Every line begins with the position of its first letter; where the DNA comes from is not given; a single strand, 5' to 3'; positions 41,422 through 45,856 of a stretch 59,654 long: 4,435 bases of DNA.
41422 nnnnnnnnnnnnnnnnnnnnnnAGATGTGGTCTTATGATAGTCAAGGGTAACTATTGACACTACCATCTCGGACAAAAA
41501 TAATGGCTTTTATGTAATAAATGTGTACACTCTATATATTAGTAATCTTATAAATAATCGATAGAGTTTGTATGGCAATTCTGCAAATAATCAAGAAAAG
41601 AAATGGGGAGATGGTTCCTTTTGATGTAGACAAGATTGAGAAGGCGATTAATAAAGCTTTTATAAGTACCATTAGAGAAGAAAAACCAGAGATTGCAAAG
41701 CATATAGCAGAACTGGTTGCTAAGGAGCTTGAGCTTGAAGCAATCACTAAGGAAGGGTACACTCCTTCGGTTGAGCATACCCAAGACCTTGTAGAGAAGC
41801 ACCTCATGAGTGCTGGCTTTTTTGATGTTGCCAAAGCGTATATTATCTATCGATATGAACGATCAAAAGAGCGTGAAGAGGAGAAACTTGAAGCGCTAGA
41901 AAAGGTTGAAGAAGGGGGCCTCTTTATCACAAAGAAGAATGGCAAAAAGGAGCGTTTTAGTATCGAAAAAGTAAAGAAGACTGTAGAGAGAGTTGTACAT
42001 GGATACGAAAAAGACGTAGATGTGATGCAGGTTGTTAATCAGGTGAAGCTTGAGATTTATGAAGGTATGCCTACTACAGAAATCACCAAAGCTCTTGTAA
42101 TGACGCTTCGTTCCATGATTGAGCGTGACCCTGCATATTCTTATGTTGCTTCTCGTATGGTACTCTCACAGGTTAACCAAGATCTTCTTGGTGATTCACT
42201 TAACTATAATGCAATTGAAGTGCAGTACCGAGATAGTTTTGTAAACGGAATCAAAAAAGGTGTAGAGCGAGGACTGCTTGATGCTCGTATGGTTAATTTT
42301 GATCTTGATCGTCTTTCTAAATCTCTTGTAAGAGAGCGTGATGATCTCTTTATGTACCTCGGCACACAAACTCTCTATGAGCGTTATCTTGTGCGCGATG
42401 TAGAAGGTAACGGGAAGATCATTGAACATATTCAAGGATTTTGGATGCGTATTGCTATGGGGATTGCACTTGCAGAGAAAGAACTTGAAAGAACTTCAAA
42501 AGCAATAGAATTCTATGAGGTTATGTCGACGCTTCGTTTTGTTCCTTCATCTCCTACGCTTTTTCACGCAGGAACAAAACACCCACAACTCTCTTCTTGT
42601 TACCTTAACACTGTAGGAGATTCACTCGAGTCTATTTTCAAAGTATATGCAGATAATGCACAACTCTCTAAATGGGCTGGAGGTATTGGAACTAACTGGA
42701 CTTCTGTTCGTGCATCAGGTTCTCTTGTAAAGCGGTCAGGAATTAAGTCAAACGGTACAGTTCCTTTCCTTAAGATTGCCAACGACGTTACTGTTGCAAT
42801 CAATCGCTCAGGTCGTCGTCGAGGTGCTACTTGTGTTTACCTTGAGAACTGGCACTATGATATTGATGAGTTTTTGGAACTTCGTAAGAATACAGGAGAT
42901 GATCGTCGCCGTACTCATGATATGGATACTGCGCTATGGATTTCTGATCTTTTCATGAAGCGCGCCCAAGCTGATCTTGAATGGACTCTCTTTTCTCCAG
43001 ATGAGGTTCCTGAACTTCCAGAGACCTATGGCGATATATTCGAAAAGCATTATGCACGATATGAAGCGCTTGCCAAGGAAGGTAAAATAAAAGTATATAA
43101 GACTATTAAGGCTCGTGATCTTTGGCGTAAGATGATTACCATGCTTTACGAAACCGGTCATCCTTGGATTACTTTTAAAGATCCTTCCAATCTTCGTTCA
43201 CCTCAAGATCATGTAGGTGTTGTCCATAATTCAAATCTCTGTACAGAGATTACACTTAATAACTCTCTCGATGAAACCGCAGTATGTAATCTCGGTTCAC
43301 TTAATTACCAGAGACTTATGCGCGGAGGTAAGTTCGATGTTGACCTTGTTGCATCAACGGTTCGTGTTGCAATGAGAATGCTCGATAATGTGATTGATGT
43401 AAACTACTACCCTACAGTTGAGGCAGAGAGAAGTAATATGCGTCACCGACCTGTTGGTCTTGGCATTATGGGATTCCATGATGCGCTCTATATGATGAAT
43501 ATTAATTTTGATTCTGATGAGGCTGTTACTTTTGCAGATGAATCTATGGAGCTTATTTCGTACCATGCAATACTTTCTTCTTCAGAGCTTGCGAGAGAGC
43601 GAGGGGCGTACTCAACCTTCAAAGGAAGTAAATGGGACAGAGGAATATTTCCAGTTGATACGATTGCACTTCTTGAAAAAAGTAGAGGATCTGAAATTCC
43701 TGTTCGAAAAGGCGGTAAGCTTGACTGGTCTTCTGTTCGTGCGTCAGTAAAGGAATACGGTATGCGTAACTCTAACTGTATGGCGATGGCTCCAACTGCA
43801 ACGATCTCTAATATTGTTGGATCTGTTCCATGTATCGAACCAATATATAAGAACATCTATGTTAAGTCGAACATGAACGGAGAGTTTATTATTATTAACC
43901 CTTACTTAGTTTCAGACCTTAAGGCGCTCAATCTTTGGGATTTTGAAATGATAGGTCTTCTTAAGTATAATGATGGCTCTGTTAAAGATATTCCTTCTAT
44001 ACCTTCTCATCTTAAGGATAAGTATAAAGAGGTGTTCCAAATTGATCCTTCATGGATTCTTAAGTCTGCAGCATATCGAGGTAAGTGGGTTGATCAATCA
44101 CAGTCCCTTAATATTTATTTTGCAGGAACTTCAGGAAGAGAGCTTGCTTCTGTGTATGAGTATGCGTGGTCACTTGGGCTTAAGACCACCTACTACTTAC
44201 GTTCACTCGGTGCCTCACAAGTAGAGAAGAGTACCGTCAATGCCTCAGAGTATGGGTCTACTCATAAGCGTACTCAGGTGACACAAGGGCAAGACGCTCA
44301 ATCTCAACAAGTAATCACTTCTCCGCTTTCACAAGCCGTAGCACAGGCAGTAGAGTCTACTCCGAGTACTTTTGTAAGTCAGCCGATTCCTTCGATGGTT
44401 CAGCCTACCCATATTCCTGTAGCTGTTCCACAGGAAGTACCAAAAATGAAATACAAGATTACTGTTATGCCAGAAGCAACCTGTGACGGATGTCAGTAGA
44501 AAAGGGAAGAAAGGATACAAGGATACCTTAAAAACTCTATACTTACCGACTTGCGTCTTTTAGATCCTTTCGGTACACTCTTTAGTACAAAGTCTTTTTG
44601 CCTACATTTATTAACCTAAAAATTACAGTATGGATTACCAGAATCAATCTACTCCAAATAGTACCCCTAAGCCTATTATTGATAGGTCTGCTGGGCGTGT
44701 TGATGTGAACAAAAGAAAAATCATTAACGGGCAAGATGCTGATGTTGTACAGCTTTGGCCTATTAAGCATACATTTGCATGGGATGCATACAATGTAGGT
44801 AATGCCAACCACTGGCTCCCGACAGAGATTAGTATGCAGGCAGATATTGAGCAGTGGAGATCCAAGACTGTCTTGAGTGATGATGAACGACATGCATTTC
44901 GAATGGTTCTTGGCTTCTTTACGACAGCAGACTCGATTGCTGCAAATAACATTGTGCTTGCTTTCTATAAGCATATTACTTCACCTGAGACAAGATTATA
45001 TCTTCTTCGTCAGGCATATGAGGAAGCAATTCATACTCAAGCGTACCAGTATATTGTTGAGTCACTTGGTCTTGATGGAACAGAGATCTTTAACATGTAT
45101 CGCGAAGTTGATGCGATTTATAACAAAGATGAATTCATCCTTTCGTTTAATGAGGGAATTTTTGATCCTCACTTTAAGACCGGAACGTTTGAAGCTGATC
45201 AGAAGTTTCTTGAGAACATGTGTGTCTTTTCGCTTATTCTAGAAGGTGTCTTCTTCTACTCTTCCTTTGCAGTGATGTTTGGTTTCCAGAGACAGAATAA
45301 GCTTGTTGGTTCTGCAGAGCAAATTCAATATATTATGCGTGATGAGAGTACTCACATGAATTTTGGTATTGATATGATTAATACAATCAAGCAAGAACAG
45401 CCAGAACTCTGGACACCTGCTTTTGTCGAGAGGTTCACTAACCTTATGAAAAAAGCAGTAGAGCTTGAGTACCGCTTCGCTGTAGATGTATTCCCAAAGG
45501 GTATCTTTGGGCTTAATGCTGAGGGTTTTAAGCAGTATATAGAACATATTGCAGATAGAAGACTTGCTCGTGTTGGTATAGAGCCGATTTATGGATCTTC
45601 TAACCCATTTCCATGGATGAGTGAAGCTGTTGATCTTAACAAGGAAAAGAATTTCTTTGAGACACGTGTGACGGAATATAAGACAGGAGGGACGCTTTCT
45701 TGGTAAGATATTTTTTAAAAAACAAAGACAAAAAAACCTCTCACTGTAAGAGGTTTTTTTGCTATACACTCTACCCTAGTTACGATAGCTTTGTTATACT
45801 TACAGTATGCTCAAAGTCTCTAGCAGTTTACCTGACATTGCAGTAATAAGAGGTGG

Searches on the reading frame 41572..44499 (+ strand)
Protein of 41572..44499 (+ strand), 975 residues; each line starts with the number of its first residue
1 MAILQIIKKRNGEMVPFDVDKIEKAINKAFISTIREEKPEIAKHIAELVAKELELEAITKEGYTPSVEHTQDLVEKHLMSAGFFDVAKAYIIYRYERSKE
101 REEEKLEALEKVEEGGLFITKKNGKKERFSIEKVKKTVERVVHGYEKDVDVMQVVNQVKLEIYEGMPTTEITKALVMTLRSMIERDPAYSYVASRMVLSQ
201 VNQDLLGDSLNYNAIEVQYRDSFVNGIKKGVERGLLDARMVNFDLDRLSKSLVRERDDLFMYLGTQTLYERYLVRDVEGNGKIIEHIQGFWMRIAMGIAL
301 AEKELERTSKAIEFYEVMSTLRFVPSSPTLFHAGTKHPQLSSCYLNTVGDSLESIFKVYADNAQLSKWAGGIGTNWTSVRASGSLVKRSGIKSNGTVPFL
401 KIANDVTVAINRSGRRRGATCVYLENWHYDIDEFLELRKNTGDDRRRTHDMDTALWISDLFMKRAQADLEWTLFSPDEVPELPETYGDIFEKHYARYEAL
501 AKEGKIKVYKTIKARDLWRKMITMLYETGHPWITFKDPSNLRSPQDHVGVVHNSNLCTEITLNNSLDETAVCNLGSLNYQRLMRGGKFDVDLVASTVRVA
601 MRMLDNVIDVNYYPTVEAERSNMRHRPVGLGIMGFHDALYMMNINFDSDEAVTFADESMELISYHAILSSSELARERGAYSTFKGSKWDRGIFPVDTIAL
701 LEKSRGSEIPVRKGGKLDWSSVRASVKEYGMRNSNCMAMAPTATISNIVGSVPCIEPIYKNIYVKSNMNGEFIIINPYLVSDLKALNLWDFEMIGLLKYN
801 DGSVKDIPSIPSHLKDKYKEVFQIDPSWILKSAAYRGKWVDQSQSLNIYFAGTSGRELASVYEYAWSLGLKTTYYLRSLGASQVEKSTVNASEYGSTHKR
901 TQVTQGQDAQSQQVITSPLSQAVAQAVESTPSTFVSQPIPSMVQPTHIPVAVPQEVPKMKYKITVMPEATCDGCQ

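Call 42: search_protein_families(library=pfam, proteins=[window:41572-44499:+], max_evalue=0.0001)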
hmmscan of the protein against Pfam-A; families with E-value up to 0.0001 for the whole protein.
window:41572-44499:+ (975 aa): 3 families
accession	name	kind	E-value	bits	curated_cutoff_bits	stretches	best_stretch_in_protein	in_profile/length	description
PF02867.20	Ribonuc_red_lgC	-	1.5e-186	621.5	23.9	1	341-876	1-523/523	Ribonucleotide reductase, barrel domain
PF03477.21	ATP-cone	-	1.5e-29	102.8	25.8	2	7-98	3-87/88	ATP cone domain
PF00317.26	Ribonuc_red_lgN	-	1.4e-24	86.4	28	1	260-337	3-76/77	Ribonucleotide reductase, all-alpha domain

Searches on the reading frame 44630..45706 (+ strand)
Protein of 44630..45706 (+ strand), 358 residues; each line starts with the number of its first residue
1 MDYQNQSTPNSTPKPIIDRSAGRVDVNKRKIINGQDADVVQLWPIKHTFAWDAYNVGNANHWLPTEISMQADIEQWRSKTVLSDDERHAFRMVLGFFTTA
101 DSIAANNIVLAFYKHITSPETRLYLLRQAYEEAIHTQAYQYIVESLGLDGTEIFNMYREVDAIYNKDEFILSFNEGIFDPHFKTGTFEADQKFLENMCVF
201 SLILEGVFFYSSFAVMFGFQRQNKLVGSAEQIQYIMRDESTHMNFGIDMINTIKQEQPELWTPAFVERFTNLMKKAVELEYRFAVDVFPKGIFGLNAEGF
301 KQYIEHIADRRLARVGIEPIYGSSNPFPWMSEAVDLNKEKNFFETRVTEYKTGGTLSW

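Call 42: search_protein_families(library=pfam, proteins=[window:44630-45706:+], max_evalue=0.0001)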
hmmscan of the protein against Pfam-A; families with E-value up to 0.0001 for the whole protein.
window:44630-45706:+ (358 aa): 1 family
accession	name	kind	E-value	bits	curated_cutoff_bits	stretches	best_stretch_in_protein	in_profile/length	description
PF00268.27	Ribonuc_red_sm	-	3.4e-87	292.8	33.6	1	40-326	2-281/281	Ribonucleotide reductase, small chain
